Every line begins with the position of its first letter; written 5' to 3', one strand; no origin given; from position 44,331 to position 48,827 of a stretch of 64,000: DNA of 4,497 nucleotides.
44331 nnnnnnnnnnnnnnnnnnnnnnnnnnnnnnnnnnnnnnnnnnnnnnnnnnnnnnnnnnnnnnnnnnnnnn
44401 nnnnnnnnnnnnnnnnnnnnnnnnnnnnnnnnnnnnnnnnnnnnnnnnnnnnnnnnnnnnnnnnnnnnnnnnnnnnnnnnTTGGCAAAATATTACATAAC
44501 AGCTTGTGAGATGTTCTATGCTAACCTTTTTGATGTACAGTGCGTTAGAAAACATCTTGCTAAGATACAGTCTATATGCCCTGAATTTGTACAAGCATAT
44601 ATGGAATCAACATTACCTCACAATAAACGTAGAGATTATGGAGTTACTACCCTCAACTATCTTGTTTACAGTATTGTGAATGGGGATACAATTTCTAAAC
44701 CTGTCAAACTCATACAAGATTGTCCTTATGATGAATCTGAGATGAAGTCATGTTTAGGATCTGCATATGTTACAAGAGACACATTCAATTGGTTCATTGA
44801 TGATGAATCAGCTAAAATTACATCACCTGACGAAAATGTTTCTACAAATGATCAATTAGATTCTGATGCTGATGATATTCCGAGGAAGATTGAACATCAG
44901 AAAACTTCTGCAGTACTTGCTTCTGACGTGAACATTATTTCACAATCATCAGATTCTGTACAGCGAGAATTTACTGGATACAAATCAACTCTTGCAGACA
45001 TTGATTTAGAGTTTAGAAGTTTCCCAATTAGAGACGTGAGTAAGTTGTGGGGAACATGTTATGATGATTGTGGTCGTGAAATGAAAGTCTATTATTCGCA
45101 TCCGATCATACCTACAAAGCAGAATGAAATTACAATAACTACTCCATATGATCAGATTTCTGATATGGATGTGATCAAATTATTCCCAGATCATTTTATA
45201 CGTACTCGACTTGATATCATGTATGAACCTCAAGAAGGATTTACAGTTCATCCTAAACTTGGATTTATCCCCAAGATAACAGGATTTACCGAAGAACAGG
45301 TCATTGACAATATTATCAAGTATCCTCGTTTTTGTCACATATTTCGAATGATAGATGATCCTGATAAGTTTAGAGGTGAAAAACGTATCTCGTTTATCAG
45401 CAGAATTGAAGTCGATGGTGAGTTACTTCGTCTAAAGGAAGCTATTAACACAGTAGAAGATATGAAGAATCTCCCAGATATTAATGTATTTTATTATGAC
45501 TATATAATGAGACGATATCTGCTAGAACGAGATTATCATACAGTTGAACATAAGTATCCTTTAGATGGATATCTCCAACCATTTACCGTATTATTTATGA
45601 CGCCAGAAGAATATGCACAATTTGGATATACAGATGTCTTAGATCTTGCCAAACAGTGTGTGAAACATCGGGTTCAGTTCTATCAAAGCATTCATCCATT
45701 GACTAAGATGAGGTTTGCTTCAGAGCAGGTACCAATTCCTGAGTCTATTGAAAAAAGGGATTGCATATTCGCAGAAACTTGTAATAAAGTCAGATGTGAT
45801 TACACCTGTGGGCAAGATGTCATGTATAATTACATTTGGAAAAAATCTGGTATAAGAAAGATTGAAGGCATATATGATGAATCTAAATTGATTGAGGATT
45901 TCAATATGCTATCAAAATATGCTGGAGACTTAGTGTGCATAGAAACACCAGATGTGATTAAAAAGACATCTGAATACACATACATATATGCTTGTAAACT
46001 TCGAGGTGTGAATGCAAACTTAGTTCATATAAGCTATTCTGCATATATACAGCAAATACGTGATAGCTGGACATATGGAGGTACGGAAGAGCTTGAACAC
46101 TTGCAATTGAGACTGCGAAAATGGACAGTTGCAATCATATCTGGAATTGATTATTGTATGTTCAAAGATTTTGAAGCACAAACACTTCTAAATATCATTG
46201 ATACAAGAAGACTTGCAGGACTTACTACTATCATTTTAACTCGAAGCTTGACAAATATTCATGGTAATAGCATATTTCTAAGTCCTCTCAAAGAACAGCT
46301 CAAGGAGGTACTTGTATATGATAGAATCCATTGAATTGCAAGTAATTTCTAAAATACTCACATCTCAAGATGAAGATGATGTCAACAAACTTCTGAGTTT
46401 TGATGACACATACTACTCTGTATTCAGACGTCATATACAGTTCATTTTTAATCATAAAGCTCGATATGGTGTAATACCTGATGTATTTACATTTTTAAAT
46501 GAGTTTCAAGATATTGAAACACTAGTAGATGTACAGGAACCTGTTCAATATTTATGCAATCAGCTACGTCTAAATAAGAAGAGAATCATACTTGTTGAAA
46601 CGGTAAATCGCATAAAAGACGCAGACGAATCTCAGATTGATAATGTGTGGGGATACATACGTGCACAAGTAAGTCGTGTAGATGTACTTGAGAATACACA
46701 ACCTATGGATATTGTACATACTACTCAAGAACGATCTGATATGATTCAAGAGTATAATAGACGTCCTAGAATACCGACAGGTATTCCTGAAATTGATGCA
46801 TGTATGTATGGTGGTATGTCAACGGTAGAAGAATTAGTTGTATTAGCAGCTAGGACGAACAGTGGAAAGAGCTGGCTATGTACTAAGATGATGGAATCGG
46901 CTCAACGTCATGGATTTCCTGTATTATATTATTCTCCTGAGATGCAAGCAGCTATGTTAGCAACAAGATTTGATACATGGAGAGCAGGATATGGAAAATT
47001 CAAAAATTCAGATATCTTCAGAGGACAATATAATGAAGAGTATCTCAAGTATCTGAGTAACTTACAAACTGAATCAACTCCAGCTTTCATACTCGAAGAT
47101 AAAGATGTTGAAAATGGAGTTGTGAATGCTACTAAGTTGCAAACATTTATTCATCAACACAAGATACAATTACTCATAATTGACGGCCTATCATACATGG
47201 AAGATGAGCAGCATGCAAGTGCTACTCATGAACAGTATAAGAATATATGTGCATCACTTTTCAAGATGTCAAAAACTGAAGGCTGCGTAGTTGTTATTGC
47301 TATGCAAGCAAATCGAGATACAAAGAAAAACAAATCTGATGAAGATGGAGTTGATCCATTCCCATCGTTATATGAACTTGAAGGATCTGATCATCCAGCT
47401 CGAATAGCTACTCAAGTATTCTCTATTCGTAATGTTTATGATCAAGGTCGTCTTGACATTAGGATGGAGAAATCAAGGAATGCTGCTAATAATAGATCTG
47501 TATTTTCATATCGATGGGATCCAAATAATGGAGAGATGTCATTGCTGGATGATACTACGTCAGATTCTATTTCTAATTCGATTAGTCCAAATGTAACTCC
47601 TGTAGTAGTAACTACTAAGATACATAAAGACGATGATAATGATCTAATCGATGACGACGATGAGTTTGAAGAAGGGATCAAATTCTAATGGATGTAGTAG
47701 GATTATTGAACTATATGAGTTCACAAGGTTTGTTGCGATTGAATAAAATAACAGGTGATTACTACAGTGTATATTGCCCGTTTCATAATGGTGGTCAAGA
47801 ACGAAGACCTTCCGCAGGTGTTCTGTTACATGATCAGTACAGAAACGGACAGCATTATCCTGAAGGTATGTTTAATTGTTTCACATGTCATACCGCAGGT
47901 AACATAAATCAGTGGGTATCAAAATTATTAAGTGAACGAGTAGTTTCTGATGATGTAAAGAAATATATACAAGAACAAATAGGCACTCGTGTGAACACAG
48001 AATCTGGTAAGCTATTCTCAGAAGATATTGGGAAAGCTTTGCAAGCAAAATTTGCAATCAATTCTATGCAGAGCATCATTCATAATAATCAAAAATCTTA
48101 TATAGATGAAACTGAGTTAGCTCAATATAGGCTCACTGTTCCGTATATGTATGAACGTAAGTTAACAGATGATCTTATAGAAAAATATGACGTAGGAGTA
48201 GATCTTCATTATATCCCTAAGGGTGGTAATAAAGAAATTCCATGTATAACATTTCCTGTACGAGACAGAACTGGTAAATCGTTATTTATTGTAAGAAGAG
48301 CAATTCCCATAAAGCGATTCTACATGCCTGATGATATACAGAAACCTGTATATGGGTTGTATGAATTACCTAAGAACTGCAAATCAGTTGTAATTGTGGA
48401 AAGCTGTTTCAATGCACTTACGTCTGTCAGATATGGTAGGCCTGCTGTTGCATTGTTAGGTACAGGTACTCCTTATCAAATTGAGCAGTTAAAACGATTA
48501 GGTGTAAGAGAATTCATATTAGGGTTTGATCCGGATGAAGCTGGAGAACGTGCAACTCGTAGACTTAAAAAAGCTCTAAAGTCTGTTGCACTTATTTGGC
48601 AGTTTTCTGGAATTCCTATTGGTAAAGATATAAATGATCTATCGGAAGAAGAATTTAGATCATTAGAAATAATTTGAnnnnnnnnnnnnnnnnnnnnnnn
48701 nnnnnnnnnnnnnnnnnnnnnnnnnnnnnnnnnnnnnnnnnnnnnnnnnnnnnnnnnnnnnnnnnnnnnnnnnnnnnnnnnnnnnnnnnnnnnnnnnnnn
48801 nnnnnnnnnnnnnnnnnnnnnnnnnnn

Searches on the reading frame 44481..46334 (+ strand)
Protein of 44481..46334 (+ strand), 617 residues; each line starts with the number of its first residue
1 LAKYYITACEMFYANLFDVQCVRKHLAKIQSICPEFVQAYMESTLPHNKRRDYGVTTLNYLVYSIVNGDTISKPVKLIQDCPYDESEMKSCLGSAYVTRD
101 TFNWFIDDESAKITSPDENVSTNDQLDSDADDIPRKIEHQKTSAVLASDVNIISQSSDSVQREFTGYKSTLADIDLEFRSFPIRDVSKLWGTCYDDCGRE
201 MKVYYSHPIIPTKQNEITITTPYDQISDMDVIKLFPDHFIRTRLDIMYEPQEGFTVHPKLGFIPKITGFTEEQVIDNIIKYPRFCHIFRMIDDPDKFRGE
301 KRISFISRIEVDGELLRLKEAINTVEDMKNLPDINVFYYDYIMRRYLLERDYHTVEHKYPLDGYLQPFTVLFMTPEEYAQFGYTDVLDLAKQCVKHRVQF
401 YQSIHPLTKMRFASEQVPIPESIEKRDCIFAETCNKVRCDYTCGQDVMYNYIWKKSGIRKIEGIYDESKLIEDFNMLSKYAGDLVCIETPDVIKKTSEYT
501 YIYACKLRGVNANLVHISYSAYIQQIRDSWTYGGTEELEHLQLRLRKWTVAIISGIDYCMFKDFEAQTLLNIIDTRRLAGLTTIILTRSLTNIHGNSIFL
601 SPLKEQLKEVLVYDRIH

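Call 8: search_protein_families(library=pfam, proteins=[window:44481-46334:+], max_evalue=0.01)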
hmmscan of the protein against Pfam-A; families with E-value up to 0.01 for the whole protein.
window:44481-46334:+ (617 aa): 0 families

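Call 37: search_protein_families(library=phrogs, proteins=[window:44481-46334:+], max_evalue=0.001)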
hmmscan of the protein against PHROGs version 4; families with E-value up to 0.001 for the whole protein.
window:44481-46334:+ (617 aa): 0 families

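Call 68: search_solved_structures(query=window:44481-46334:+, max_evalue=1)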
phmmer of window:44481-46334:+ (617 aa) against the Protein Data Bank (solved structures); distinct sequences matched with E-value up to 1: 0.

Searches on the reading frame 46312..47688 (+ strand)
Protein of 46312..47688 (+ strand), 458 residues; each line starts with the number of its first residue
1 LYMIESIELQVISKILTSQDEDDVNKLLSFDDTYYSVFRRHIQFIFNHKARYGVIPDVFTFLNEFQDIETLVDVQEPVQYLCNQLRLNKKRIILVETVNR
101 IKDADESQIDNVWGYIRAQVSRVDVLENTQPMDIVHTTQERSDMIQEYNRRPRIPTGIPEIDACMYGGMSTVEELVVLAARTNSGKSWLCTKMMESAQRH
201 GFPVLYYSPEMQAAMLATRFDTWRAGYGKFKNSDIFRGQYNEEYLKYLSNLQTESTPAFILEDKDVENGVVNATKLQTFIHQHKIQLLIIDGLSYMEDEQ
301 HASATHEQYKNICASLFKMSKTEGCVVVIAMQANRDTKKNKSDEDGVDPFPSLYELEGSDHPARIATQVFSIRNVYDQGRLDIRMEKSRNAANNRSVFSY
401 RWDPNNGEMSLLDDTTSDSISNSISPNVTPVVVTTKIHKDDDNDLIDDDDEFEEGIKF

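Call 8: search_protein_families(library=pfam, proteins=[window:46312-47688:+], max_evalue=0.01)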
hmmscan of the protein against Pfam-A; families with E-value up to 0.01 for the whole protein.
window:46312-47688:+ (458 aa): 3 families
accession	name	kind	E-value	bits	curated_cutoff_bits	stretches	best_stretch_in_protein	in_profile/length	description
PF03796.21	DnaB_C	-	5.6e-19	69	27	1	154-390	2-236/255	DnaB-like helicase C terminal domain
PF13481.12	AAA_25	-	2.2e-09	37.6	27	1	168-336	28-193/195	AAA domain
PF06745.19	ATPase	-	4e-07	30.1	26.6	1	154-340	1-171/231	KaiC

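Call 9: search_dna_similar(query=window:46312-47688:+, collection=phages, mode=protein, max_rows=25)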
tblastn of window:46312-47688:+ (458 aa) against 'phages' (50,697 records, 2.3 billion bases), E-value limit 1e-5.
Records with a match: 141; places in all: 141; records where one place covers at least 80% of the query: 125.
Best place of each record, by identity: <60% 141.
By first word of the organism name: Streptomyces 95; Clostridium 37; Bacillus 4; Streptococcus 3; Caudoviricetes 1; uncultured 1.
By host as written in the record: Streptomyces griseus ATCC 10137 44; Clostridium sporogenes ATCC-15579 30; Streptomyces lividans JI 1326 23; - 6; Streptomyces sanglieri UNT16F27A 5; Streptomyces mirabilis NRRL B-2400 5; Streptomyces viridochromogenes DSM40736 4; Clostridium sp. 3; and 12 more.
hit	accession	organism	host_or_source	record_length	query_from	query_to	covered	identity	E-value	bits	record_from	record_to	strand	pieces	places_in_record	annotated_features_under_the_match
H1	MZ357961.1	Bacillus phage Flasso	Bacillus cereus MCR1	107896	7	407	88%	30.2%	1e-36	149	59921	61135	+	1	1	replicative DNA helicase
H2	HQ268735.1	Streptococcus phage Dp-1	Streptococcus pneumoniae strain R6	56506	7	407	88%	27.7%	1e-22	107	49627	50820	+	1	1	DnaB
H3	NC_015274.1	Streptococcus phage Dp-1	Streptococcus pneumoniae strain R6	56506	7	407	88%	27.7%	1e-22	107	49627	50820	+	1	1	DnaB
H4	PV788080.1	Clostridium phage CS29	Clostridium sporogenes ATCC-15579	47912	8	409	88%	26.7%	1e-22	107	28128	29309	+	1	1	DnaB-like replicative helicase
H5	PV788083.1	Clostridium phage CS32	Clostridium sporogenes ATCC-15579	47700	8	409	88%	26.7%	1e-22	107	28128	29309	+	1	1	DnaB-like replicative helicase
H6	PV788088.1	Clostridium phage CS38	Clostridium sporogenes ATCC-15579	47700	8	409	88%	26.7%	1e-22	107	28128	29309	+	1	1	DnaB-like replicative helicase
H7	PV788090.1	Clostridium phage CS43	Clostridium sporogenes ATCC-15579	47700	8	409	88%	26.7%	1e-22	107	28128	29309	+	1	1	DnaB-like replicative helicase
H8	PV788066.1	Clostridium phage CS06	Clostridium sporogenes ATCC-15579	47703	8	409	88%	26.7%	1e-22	107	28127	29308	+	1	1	DnaB-like replicative helicase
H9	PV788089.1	Clostridium phage CS42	Clostridium sporogenes ATCC-15579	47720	8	409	88%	26.7%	1e-22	107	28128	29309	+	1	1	DnaB-like replicative helicase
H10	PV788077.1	Clostridium phage CS25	Clostridium sporogenes ATCC-15579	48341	8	409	88%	26.7%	1e-22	107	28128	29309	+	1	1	DnaB-like replicative helicase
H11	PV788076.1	Clostridium phage CS22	Clostridium sporogenes ATCC-15579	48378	8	409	88%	26.7%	1e-22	107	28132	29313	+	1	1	DnaB-like replicative helicase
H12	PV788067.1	Clostridium phage CS07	Clostridium sporogenes ATCC-15579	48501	8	409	88%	26.7%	1e-22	107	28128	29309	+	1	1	DnaB-like replicative helicase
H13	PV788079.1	Clostridium phage CS28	Clostridium sporogenes ATCC-15579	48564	8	409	88%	26.7%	1e-22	107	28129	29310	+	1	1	DnaB-like replicative helicase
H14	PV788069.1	Clostridium phage CS12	Clostridium sporogenes ATCC-15579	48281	8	409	88%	26.4%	6e-23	108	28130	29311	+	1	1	DnaB-like replicative helicase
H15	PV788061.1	Clostridium phage CS01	Clostridium sporogenes ATCC-15579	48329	8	409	88%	26.4%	6e-23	108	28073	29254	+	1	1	DnaB-like replicative helicase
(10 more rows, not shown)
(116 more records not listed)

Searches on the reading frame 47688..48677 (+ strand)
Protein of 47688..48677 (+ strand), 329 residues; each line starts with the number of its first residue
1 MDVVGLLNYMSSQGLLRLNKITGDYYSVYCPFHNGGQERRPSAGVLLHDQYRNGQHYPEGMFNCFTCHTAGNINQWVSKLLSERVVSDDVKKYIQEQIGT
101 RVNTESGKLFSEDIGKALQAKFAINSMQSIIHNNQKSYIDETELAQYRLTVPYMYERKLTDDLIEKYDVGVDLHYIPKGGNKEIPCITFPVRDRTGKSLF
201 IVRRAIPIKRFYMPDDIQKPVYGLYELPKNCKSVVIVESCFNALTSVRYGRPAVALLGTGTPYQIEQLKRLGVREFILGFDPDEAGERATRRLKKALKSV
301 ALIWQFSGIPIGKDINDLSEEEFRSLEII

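Call 37: search_protein_families(library=phrogs, proteins=[window:47688-48677:+], max_evalue=0.001)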
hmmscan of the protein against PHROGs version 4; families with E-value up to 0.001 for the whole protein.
window:47688-48677:+ (329 aa): 5 families
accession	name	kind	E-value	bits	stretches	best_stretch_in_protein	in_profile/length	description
phrog_47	-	DNA, RNA and nucleotide metabolism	4.5e-41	142.3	1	19-326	44-329/947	DNA primase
phrog_6444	-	DNA, RNA and nucleotide metabolism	1.1e-17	65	2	220-319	245-351/577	DNA primase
phrog_849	-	DNA, RNA and nucleotide metabolism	8.2e-14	52.4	1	134-323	129-332/435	DNA primase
phrog_239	-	DNA, RNA and nucleotide metabolism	1.6e-12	48.2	1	50-320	54-297/801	DNA primase/helicase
phrog_18097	-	DNA, RNA and nucleotide metabolism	0.00027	21.5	1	20-81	27-75/199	DNA primase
